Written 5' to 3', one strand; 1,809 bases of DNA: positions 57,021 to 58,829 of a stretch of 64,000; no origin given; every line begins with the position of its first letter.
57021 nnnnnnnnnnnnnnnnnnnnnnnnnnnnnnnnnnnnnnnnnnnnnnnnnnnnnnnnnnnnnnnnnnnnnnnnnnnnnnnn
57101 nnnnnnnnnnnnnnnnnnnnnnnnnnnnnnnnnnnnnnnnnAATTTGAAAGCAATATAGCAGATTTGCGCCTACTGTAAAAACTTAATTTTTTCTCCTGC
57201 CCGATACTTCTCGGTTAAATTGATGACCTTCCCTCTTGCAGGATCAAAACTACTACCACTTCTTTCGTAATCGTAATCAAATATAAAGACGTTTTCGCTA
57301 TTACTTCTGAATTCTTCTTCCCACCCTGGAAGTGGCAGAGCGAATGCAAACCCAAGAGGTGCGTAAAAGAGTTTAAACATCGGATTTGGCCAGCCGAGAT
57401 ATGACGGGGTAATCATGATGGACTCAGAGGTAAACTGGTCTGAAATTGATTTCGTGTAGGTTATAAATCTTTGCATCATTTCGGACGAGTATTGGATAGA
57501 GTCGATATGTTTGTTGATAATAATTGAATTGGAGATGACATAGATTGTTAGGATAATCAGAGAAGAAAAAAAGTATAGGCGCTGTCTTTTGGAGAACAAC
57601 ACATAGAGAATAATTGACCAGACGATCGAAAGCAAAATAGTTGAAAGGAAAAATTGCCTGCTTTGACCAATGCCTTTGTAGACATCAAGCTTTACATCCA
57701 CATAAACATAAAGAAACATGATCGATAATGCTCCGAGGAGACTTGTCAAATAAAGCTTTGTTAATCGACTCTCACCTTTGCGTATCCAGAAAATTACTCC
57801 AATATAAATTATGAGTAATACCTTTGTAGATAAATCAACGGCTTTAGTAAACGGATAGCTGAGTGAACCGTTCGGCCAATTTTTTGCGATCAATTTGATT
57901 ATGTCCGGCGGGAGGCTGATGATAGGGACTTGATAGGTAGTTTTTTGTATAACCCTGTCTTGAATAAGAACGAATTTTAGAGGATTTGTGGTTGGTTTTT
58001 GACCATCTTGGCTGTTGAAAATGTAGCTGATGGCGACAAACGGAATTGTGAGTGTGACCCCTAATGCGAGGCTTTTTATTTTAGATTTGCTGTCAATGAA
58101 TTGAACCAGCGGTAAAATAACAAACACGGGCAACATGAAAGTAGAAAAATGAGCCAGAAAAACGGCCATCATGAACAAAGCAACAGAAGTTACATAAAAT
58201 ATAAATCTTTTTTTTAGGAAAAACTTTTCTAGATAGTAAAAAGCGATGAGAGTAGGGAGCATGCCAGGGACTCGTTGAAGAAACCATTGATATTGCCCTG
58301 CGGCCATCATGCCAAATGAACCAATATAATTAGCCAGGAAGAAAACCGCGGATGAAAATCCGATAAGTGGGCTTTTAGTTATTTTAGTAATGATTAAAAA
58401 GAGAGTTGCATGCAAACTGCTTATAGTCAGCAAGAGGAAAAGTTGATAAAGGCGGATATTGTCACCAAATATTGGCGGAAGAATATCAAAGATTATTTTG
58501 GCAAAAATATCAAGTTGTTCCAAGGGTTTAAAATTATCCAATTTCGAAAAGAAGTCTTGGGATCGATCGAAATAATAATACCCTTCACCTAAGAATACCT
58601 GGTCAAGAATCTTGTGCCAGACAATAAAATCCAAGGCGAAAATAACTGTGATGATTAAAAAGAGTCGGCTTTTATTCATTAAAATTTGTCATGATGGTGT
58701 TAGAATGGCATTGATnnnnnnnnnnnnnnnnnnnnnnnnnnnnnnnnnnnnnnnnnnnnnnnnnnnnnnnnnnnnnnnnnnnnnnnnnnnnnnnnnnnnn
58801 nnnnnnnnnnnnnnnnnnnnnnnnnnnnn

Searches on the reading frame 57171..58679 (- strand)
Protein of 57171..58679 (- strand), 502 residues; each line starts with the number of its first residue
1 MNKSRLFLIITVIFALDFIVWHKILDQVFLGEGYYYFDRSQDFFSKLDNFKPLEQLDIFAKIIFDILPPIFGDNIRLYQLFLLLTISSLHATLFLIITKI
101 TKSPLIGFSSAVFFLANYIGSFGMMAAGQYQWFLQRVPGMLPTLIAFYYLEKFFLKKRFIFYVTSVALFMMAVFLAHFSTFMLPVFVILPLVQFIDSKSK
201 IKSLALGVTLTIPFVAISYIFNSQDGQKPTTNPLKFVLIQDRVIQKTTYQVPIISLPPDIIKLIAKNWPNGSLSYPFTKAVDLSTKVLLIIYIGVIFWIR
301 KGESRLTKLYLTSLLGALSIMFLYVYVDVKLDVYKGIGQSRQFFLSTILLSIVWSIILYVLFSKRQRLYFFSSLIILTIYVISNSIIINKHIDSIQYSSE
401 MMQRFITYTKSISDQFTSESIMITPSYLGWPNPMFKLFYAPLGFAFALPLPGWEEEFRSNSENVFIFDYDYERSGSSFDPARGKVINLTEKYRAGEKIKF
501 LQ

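Call 15: search_protein_families(library=pfam, proteins=[window:57171-58679:-], max_evalue=0.001)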
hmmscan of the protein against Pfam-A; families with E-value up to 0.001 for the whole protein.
window:57171-58679:- (502 aa): 0 families

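Call 55: search_protein_families(library=pfam, proteins=[window:57171-58679:-], max_evalue=1)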
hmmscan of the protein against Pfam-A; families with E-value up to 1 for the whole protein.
window:57171-58679:- (502 aa): 0 families
